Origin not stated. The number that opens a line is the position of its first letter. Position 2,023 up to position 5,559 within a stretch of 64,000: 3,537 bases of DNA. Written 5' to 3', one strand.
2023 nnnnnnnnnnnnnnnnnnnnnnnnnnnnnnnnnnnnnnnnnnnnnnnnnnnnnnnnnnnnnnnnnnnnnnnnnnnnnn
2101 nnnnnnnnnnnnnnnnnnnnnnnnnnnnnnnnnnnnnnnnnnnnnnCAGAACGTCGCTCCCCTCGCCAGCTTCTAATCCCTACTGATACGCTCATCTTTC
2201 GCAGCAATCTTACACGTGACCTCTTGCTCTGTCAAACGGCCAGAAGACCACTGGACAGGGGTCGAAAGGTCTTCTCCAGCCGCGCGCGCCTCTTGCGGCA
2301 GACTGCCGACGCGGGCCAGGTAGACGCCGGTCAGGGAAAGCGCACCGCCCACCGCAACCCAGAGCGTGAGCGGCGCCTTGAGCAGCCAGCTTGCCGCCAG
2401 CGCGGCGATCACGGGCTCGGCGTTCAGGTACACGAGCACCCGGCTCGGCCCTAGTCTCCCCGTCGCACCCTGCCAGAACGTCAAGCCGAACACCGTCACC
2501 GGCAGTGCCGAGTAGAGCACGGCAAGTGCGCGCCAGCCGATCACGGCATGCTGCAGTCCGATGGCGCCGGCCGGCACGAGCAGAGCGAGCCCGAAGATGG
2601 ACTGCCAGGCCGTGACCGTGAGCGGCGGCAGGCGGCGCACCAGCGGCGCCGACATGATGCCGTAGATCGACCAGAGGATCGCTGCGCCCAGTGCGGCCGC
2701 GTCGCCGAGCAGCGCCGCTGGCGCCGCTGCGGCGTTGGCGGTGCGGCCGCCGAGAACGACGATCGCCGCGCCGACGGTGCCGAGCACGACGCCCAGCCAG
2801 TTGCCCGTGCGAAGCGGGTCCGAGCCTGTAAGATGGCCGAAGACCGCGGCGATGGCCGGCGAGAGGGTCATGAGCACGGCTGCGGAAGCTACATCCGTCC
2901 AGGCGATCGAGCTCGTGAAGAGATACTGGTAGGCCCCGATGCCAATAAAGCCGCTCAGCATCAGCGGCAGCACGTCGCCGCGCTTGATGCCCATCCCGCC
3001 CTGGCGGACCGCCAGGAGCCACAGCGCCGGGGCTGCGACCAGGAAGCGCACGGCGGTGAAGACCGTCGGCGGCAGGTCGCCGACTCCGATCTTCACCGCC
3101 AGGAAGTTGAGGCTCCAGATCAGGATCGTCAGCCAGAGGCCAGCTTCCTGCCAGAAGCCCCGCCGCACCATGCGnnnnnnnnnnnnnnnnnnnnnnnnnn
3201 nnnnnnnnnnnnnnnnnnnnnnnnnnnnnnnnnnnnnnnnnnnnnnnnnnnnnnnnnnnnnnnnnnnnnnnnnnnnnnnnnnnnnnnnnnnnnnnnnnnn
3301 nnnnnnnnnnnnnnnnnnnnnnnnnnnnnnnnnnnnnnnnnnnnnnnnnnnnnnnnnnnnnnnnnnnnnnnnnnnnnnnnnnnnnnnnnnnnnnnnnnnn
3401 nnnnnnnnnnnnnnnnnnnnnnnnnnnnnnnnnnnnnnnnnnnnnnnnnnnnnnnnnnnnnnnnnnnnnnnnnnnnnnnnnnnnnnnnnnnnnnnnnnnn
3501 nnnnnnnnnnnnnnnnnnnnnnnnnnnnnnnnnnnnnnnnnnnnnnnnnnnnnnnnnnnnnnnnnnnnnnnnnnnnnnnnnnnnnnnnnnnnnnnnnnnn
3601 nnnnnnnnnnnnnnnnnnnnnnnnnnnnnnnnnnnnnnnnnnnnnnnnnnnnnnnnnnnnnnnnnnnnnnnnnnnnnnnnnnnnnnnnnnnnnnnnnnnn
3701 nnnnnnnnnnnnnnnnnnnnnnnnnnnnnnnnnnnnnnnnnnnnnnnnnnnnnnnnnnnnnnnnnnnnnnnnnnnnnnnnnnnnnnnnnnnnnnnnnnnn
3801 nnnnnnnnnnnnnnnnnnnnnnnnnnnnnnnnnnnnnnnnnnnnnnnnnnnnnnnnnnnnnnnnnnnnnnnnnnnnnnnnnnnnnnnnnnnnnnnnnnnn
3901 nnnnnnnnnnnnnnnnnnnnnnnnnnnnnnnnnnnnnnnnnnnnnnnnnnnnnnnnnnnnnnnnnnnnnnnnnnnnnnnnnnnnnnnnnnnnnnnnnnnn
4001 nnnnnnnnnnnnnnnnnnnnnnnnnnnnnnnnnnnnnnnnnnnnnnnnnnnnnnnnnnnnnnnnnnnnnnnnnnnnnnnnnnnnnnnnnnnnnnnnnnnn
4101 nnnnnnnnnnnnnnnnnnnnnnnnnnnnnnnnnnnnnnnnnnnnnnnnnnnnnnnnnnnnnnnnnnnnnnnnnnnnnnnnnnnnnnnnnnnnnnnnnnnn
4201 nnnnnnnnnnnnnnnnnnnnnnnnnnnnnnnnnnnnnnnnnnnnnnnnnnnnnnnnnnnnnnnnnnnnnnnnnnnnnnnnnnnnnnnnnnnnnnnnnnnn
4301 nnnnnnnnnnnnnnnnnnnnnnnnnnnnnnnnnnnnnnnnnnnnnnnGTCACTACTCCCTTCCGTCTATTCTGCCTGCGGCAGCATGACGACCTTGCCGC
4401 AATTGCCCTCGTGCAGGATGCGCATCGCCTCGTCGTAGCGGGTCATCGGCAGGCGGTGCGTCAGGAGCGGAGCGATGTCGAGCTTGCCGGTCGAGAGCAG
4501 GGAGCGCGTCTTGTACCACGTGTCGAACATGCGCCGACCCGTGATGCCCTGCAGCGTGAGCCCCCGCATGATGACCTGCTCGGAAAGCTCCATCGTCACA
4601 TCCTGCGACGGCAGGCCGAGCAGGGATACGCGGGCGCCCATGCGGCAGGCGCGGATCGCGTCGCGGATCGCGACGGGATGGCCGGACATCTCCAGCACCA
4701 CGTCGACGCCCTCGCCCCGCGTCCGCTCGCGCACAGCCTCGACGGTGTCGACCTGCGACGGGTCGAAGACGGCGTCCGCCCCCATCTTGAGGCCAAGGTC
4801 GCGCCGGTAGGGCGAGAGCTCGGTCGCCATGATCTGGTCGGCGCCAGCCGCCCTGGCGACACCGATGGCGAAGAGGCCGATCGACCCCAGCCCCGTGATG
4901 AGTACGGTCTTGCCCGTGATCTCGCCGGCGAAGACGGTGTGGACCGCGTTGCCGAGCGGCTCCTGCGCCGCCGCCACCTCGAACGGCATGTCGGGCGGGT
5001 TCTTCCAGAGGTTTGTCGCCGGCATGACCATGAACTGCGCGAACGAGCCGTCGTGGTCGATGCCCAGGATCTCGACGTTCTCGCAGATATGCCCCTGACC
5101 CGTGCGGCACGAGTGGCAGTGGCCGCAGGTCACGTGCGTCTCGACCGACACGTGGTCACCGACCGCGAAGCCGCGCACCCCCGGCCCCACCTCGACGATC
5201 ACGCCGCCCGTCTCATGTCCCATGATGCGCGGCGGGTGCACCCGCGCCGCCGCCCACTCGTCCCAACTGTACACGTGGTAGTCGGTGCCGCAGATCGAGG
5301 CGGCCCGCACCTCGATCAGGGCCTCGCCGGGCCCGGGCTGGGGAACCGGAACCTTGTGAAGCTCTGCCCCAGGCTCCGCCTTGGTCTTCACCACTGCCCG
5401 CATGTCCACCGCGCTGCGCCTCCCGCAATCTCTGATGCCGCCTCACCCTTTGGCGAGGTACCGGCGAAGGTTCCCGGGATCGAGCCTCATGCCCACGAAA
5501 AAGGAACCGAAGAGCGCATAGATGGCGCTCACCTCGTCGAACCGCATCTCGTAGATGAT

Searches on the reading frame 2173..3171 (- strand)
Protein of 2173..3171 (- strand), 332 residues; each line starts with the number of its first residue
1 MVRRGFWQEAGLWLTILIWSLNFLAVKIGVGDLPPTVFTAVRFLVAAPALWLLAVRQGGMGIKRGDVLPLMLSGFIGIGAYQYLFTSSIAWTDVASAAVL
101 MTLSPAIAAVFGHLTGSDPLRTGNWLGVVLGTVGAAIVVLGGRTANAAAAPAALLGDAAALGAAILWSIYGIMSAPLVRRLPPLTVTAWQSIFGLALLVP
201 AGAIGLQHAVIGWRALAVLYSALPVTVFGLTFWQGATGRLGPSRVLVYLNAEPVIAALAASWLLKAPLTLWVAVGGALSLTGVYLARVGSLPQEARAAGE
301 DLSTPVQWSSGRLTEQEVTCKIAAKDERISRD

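Call 48: search_protein_families(library=pfam, proteins=[window:2173-3171:-], max_evalue=0.00001)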
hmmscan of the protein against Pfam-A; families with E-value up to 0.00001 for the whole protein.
window:2173-3171:- (332 aa): 1 family
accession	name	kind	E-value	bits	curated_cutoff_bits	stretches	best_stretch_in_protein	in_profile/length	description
PF00892.27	EamA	-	1e-39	136.3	28.2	2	155-286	2-133/135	EamA-like transporter family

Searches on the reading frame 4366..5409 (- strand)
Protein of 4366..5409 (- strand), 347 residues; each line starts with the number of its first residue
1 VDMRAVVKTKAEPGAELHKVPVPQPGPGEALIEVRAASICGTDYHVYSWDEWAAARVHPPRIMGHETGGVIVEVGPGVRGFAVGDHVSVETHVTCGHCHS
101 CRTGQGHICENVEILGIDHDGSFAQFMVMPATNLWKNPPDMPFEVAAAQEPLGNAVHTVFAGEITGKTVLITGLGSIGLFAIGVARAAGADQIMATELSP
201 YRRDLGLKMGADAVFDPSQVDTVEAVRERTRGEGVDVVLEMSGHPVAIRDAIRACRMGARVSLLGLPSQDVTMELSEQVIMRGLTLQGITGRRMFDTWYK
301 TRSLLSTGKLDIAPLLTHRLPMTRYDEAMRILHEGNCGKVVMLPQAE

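Call 48: search_protein_families(library=pfam, proteins=[window:4366-5409:-], max_evalue=0.00001)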
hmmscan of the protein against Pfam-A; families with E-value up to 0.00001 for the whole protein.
window:4366-5409:- (347 aa): 4 families
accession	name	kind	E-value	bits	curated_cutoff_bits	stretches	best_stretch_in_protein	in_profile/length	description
PF08240.17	ADH_N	-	1.2e-29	103.1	23.5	1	26-138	1-103/104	Alcohol dehydrogenase GroES-like domain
PF00107.32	ADH_zinc_N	-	5e-29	101.3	31.8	1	177-305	2-127/129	Zinc-binding dehydrogenase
PF13602.12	ADH_zinc_N_2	-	9.7e-09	36.7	27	1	209-341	1-133/134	Zinc-binding dehydrogenase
PF16912.11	Glu_dehyd_C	-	2.8e-08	33.9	34.9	1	163-329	28-198/211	Glucose dehydrogenase C-terminus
